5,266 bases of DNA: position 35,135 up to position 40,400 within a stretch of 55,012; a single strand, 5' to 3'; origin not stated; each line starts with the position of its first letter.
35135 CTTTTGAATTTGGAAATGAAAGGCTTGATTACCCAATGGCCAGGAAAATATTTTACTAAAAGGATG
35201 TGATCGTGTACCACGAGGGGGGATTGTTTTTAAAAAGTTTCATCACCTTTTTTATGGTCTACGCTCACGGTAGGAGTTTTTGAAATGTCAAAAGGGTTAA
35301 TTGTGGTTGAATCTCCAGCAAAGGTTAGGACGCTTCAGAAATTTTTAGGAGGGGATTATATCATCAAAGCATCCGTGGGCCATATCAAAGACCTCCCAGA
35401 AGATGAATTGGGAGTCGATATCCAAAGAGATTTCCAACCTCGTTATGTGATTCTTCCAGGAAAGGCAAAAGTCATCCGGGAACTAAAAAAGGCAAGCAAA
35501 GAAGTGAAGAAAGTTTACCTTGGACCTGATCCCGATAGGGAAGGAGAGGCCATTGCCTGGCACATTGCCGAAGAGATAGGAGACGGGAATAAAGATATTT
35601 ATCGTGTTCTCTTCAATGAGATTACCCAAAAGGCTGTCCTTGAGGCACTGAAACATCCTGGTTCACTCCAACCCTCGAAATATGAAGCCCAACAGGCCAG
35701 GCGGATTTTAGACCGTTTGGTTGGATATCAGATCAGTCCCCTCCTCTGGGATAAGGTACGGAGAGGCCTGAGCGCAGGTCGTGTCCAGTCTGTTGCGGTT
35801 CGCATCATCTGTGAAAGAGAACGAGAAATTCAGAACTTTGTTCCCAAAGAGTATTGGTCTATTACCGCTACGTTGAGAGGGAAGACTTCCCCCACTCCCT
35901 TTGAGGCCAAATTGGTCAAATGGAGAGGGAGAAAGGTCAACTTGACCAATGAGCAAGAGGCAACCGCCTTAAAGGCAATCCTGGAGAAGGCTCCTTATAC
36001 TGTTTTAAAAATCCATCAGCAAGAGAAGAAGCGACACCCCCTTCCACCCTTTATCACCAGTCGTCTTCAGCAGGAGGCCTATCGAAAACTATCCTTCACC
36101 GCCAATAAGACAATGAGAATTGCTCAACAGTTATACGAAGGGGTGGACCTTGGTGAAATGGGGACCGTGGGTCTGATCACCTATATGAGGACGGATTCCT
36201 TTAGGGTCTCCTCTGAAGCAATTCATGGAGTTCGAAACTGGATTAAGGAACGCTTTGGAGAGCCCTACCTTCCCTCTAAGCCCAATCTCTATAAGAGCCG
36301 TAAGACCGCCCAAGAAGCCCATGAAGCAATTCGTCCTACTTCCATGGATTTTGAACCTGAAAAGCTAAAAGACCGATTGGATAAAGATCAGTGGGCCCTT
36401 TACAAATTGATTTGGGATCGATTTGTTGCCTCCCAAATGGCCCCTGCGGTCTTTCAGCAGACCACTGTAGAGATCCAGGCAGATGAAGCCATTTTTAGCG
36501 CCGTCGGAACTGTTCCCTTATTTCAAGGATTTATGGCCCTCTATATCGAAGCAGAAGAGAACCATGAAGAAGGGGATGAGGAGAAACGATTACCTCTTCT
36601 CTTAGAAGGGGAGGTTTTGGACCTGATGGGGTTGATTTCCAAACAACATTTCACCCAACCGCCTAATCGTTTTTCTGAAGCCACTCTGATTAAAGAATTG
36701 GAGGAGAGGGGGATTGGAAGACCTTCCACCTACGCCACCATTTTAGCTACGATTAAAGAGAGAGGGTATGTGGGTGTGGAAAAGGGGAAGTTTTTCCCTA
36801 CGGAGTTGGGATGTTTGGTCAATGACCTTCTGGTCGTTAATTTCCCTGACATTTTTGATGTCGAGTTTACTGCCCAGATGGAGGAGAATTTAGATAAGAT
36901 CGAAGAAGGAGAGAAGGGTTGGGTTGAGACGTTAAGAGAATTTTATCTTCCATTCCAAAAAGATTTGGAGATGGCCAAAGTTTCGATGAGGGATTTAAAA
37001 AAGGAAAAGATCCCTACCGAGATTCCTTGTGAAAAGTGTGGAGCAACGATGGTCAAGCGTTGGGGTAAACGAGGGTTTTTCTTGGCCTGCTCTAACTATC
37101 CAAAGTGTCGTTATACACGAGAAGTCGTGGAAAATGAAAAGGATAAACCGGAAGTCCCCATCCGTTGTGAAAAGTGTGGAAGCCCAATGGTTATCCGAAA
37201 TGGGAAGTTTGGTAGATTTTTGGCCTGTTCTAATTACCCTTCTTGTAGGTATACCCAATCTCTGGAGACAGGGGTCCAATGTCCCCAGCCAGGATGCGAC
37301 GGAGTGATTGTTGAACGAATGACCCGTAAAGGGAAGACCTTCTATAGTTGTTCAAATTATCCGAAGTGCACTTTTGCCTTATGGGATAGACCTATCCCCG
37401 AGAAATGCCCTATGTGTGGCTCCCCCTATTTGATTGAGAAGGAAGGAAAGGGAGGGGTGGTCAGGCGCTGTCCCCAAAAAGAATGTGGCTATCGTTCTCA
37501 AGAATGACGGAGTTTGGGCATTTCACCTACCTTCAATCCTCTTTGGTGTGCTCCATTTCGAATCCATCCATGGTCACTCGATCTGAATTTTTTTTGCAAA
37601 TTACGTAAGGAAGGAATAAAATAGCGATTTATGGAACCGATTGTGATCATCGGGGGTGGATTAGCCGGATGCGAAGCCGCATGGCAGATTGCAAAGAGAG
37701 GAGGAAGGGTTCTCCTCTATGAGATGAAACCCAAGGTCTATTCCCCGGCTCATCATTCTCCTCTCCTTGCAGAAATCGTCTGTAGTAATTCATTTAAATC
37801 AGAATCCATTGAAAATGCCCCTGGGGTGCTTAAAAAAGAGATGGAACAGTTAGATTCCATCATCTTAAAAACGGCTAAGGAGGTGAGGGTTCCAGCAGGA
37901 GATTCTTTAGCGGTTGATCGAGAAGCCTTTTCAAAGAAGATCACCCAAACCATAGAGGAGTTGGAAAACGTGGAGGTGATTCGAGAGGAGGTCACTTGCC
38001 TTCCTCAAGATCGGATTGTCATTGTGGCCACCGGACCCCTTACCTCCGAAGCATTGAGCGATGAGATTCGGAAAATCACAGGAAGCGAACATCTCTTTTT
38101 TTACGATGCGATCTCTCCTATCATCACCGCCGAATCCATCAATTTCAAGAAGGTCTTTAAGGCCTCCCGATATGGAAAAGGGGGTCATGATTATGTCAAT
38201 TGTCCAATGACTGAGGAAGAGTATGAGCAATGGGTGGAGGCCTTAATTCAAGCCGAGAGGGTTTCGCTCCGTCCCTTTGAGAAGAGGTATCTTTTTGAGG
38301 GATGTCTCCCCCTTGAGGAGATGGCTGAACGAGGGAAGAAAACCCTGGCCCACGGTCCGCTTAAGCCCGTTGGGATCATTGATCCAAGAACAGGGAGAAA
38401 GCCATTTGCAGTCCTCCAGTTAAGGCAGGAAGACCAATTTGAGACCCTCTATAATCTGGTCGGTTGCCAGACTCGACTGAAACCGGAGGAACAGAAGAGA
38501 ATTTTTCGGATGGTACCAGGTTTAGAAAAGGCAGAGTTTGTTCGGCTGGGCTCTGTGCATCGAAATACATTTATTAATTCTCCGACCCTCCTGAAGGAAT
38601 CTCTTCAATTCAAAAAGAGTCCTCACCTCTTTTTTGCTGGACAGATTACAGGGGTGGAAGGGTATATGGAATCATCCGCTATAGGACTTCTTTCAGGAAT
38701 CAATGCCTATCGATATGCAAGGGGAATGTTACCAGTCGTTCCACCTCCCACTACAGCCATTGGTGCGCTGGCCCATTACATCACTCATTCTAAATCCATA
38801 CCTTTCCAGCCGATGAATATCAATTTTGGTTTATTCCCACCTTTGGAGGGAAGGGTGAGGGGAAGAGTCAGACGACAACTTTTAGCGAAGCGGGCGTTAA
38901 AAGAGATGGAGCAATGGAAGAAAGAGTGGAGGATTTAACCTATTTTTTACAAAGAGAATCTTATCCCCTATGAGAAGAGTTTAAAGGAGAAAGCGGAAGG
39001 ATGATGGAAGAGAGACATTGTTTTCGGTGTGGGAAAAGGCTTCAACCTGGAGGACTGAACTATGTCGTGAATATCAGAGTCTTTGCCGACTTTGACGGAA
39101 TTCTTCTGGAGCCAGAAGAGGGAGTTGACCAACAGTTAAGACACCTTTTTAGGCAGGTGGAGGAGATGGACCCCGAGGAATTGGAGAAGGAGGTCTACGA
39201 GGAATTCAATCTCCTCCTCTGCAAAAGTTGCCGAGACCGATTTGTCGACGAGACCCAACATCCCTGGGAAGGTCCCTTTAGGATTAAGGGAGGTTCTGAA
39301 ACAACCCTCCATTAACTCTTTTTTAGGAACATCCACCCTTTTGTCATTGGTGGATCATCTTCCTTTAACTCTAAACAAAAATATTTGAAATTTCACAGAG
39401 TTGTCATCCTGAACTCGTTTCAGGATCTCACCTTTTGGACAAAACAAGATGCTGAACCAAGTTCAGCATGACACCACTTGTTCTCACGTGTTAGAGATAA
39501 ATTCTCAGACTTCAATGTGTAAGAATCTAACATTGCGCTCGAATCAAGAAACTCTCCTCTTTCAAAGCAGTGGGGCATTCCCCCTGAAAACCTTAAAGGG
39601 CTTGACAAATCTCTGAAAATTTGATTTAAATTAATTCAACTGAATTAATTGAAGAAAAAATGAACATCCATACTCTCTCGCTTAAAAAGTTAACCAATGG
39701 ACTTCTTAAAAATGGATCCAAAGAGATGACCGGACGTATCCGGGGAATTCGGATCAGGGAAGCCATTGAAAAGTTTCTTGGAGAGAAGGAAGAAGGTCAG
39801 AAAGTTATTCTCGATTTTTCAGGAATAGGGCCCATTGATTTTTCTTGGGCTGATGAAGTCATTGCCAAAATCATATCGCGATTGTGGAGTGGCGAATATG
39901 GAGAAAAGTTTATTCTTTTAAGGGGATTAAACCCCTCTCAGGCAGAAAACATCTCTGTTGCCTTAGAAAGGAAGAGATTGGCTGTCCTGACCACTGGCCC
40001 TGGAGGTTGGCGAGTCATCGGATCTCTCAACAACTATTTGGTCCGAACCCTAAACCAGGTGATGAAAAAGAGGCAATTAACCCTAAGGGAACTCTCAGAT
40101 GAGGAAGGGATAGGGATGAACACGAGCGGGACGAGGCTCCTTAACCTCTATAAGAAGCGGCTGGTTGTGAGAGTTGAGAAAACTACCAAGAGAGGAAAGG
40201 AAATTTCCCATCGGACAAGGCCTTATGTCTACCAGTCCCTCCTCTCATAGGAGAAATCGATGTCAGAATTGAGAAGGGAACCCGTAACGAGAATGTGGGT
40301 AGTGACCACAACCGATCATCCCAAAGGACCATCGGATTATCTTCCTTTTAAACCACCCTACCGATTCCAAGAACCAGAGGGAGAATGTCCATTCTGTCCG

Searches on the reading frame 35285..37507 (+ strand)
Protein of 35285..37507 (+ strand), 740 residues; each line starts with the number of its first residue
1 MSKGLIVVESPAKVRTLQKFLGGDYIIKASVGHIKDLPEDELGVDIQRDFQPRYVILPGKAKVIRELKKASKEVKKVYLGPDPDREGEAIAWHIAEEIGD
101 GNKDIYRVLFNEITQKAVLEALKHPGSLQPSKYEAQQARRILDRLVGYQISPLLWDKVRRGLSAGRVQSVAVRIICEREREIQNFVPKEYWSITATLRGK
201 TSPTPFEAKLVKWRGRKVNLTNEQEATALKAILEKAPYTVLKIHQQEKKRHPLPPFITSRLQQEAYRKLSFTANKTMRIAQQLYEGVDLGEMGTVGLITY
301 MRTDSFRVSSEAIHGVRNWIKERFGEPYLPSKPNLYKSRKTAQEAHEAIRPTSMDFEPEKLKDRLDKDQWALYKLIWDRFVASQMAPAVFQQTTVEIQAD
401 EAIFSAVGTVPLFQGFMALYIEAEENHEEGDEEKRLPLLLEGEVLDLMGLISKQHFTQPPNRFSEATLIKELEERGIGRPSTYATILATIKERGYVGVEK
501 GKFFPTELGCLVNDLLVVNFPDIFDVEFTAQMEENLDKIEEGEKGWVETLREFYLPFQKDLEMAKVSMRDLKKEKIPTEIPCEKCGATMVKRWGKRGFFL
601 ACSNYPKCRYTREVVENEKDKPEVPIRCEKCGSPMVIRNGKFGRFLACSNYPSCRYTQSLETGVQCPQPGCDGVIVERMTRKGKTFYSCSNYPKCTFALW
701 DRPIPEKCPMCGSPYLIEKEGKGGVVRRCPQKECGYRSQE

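Call 74: search_protein_families(library=pfam, proteins=[window:35285-37507:+], max_evalue=0.00001)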
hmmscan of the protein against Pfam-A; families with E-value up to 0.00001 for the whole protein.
window:35285-37507:+ (740 aa): 3 families
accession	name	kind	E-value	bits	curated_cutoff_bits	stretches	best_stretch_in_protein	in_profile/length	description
PF01131.25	Topoisom_bac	-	1.3e-127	426.6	35.1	1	131-550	5-410/411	DNA topoisomerase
PF01396.24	Zn_ribbon_Top1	-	3.8e-43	145.4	32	3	627-661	3-37/39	Topoisomerase DNA binding C4 zinc finger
PF01751.28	Toprim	-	1.3e-20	73.8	23.1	1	5-113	2-96/96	Toprim domain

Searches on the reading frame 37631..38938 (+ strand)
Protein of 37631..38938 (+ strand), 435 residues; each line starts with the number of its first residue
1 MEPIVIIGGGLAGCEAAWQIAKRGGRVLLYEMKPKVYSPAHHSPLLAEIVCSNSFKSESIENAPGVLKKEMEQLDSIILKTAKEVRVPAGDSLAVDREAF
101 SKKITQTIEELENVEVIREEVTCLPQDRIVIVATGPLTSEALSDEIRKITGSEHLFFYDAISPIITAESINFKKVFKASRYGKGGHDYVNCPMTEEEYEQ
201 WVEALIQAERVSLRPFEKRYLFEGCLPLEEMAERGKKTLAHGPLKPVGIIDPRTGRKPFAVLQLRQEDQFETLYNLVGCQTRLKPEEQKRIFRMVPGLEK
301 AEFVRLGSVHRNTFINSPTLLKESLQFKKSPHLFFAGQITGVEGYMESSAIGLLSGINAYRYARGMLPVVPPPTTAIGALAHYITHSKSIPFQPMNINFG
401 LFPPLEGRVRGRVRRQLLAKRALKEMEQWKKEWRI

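Call 74: search_protein_families(library=pfam, proteins=[window:37631-38938:+], max_evalue=0.00001)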
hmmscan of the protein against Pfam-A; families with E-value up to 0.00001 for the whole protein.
window:37631-38938:+ (435 aa): 4 families
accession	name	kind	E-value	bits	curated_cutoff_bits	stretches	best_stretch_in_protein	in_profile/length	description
PF01134.28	GIDA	-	1e-100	338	22.1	1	4-365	2-389/391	Glucose inhibited division protein A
PF01266.30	DAO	-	6.6e-07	29.6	27.9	1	4-35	2-33/353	FAD dependent oxidoreductase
PF07992.20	Pyr_redox_2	-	4.2e-06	26.8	26.1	1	4-97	3-80/291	Pyridine nucleotide-disulphide oxidoreductase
PF13450.12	NAD_binding_8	-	4.6e-06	27.3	21.9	0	6-35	1-30/68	NAD(P)-binding Rossmann-like domain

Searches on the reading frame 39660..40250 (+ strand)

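Call 88: search_protein_families(library=pfam, proteins=[window:39660-40250:+], max_evalue=0.0001)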
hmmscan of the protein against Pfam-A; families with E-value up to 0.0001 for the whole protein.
window:39660-40250:+ (196 aa): 1 family
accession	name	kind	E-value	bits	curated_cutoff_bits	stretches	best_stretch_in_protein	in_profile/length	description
PF14213.11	DUF4325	-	8.4e-07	29.1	23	1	29-74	2-44/64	STAS-like domain of unknown function (DUF4325)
